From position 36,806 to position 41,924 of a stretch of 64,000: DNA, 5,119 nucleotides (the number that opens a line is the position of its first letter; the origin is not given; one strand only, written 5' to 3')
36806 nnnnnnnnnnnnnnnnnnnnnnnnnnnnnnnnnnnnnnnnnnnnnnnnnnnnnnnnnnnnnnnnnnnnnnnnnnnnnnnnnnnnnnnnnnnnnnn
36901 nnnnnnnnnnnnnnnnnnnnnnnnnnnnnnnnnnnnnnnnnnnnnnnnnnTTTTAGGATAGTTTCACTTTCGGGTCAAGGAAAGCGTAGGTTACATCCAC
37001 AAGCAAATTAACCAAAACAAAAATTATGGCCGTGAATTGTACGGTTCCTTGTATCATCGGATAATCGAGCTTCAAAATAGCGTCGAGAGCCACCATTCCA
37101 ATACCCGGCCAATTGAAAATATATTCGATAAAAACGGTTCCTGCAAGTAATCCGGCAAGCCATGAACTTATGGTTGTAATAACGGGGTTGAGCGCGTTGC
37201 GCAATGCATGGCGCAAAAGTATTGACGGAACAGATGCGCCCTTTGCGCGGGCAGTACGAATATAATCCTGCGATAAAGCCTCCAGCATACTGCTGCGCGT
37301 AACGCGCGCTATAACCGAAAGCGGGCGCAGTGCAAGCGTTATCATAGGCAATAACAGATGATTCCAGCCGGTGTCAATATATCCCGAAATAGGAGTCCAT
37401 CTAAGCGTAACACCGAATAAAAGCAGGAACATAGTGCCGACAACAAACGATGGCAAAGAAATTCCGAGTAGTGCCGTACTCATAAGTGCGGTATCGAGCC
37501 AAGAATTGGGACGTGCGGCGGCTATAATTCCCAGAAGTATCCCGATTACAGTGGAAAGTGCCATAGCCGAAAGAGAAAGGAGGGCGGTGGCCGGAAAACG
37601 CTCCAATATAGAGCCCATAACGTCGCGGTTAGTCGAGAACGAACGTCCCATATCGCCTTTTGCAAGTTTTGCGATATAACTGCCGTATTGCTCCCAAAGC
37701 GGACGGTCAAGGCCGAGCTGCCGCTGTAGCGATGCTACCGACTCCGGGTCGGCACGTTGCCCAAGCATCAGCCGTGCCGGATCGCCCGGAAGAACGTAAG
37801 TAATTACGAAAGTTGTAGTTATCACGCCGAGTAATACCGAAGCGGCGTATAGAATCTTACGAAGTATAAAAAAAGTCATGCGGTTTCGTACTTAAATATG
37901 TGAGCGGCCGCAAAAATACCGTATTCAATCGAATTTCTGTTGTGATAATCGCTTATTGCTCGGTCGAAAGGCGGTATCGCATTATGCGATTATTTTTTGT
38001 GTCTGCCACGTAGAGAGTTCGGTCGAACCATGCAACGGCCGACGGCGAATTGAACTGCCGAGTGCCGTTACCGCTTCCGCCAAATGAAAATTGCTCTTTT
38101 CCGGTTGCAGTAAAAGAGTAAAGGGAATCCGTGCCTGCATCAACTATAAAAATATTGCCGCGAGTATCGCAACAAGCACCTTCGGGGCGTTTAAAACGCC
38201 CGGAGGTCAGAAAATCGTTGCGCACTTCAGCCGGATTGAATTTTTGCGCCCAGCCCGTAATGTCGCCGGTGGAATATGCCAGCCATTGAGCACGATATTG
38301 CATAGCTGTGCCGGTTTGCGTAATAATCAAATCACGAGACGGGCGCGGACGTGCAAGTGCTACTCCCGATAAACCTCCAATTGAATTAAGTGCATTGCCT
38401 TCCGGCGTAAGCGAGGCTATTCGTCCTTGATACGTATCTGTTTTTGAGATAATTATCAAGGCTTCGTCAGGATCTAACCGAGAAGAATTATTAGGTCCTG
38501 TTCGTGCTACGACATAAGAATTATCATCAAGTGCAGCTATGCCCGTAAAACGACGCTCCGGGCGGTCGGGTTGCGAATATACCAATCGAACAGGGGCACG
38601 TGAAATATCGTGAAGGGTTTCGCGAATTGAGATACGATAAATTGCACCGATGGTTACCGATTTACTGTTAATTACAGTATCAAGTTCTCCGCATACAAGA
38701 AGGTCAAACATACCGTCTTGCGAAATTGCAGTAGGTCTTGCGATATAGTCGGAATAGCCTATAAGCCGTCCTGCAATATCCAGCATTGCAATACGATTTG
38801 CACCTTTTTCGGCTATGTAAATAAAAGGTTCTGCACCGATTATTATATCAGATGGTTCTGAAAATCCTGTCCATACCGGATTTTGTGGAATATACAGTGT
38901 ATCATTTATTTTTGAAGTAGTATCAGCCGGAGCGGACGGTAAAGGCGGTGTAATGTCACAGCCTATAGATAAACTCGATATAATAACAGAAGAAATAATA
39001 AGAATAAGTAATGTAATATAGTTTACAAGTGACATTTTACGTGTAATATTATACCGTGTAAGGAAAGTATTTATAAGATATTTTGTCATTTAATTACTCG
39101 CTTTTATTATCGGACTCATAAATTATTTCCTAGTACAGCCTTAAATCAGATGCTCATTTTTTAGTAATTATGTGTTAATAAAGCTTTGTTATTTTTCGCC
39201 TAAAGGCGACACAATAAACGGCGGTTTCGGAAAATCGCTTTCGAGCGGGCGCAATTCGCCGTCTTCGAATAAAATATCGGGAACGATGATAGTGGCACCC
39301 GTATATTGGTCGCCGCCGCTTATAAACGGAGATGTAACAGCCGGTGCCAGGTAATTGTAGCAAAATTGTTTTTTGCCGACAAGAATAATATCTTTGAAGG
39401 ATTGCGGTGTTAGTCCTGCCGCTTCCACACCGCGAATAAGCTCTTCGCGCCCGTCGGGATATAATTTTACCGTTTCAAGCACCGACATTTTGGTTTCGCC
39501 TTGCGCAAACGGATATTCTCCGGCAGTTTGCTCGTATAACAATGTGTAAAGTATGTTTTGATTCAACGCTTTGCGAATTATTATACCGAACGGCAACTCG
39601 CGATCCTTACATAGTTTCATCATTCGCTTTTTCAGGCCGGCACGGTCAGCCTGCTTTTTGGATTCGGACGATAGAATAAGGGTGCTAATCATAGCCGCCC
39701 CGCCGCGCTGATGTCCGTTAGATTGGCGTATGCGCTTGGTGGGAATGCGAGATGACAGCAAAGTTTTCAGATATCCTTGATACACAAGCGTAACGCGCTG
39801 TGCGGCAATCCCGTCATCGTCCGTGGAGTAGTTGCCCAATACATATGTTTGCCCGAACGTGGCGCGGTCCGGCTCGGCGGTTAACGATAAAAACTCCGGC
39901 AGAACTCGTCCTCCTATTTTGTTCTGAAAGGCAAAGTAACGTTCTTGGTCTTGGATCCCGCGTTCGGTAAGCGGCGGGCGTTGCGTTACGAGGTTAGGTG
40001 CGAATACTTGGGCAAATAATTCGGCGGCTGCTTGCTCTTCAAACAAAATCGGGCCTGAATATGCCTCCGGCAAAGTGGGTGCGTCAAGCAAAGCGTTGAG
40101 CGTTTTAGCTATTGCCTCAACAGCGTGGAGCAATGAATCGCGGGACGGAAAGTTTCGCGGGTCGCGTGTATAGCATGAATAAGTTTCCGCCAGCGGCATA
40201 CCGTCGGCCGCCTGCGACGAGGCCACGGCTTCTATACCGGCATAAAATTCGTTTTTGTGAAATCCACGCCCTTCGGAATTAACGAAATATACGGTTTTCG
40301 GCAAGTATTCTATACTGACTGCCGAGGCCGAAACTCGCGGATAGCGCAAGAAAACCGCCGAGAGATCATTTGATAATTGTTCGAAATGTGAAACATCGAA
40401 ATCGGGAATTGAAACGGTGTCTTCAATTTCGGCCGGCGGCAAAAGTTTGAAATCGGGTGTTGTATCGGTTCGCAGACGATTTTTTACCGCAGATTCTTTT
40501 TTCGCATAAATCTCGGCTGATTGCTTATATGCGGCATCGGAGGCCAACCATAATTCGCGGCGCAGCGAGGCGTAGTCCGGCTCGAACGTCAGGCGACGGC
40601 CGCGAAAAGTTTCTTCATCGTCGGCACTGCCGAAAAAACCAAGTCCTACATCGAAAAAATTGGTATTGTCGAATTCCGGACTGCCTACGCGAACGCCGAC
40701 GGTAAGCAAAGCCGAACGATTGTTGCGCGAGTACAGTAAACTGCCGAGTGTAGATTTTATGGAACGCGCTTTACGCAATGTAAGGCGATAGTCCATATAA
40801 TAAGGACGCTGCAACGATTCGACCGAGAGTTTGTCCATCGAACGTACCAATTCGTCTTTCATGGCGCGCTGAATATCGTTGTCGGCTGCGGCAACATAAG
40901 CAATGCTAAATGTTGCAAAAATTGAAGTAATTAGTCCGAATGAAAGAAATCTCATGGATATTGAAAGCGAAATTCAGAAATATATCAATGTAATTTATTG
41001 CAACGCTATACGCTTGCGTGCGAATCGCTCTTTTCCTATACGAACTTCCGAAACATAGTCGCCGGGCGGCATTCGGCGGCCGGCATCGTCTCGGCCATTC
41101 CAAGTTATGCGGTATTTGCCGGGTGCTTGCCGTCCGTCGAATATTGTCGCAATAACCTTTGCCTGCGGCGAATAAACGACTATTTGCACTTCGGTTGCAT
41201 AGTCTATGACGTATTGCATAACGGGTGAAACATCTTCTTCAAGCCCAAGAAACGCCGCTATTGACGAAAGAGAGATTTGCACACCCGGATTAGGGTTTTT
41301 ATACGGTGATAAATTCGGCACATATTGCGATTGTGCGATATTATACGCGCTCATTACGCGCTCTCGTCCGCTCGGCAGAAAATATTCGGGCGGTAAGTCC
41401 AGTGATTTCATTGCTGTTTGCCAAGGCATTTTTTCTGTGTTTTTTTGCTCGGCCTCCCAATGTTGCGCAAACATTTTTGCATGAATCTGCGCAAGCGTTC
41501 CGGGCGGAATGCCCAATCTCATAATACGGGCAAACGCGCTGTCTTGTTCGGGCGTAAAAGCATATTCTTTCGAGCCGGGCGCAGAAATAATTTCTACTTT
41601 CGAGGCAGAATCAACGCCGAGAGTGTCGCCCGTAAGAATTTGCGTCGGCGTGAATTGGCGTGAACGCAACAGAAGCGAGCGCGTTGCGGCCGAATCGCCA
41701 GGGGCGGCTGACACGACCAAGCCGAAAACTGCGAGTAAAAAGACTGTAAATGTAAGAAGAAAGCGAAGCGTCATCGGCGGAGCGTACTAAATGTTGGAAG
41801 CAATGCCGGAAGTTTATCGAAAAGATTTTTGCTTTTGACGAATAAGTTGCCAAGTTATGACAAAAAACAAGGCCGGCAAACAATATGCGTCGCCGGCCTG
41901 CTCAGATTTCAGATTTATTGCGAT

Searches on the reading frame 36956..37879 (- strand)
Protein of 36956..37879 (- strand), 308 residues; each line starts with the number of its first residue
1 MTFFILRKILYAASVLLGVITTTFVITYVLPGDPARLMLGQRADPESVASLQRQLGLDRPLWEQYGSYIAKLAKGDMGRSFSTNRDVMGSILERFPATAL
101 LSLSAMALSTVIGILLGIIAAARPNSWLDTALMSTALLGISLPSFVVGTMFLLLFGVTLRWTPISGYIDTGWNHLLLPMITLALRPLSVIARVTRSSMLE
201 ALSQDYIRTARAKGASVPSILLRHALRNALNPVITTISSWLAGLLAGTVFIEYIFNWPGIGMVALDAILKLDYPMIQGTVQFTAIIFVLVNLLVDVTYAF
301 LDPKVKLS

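Call 26: search_protein_families(library=pfam, proteins=[window:36956-37879:-], max_evalue=0.0001)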
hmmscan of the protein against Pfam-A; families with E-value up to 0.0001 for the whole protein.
window:36956-37879:- (308 aa): 2 families
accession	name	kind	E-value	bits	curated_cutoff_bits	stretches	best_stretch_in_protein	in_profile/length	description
PF00528.27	BPD_transp_1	-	7.3e-42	143.6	26.4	1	113-306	1-183/184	Binding-protein-dependent transport system inner membrane component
PF19300.4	BPD_transp_1_N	-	4.9e-19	69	23.8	1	1-101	1-113/114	Binding-prot-dependent transport system membrane comp, N-term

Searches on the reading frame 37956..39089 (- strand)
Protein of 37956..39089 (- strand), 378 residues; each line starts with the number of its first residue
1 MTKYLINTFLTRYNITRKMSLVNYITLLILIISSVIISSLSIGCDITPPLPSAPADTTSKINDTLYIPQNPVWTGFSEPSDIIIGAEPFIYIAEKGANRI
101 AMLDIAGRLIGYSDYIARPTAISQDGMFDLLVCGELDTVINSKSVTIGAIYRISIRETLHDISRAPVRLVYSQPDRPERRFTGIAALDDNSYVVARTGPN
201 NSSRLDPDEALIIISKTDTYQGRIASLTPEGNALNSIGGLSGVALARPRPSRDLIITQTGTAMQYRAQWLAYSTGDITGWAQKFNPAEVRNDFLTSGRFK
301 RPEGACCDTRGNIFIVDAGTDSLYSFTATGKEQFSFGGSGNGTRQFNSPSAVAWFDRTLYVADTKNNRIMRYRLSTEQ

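Call 26: search_protein_families(library=pfam, proteins=[window:37956-39089:-], max_evalue=0.0001)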
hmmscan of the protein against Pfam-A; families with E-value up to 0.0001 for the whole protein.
window:37956-39089:- (378 aa): 1 family
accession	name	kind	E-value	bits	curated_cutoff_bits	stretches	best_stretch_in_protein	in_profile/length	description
PF01436.27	NHL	-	1.1e-06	28.8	20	0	346-369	1-25/28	NHL repeat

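Call 53: search_protein_families(library=ncbifam, proteins=[window:37956-39089:-], max_evalue=0.01)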
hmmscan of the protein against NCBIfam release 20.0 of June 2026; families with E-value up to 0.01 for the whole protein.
window:37956-39089:- (378 aa): 2 families
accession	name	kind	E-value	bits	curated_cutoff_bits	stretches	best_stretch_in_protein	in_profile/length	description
NF035926.1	scyF_NHL_VPEP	equivalog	5.4e-09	35.7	350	1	299-369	151-223/376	scytonemin biosynthesis PEP-CTERM protein ScyF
NF033206.1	ScyE_fam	subfamily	0.0095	15.5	80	0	251-332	98-171/333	ScyD/ScyE family protein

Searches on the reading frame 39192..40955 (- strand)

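Call 8: search_protein_families(library=pfam, proteins=[window:39192-40955:-], max_evalue=0.001)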
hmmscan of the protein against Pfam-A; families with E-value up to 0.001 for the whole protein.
window:39192-40955:- (588 aa): 1 family
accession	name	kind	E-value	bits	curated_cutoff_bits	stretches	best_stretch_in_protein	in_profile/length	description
PF19289.4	PmbA_TldD_3rd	-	4.2e-11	42.9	22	1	302-430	5-125/220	PmbA/TldA metallopeptidase C-terminal domain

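Call 53: search_protein_families(library=ncbifam, proteins=[window:39192-40955:-], max_evalue=0.01)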
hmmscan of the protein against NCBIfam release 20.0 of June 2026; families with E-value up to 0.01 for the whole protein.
window:39192-40955:- (588 aa): 1 family
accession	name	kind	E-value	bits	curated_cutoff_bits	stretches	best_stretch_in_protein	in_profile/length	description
NF040952.1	Arch_mtprotase_TldD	equivalog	0.0088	14.8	635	0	345-404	249-305/443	zinc metalloprotease TldD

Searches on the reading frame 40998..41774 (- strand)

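Call 8: search_protein_families(library=pfam, proteins=[window:40998-41774:-], max_evalue=0.001)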
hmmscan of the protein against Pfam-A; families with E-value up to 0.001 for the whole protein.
window:40998-41774:- (259 aa): 1 family
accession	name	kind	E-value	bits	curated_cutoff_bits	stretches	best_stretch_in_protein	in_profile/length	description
PF13860.13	FlgD_ig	-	4e-09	36.8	27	1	192-243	21-72/79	FlgD Ig-like domain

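Call 53: search_protein_families(library=ncbifam, proteins=[window:40998-41774:-], max_evalue=0.01)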
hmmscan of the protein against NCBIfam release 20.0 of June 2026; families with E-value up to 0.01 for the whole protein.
window:40998-41774:- (259 aa): 4 families
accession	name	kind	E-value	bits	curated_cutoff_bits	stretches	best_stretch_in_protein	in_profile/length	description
NF005176.1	PRK06655.1-1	equivalog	1.1e-06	28.7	230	1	191-244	94-147/197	flagellar hook assembly protein FlgD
NF009452.0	PRK12812.1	equivalog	0.0071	15.6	258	1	179-243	136-203/289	flagellar basal body rod modification protein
NF009453.0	PRK12813.1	equivalog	0.009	15.6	264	0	191-244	121-171/223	flagellar basal body rod modification protein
NF009276.0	PRK12633.1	equivalog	0.0091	15.7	383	0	183-244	118-179/234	flagellar basal body rod modification protein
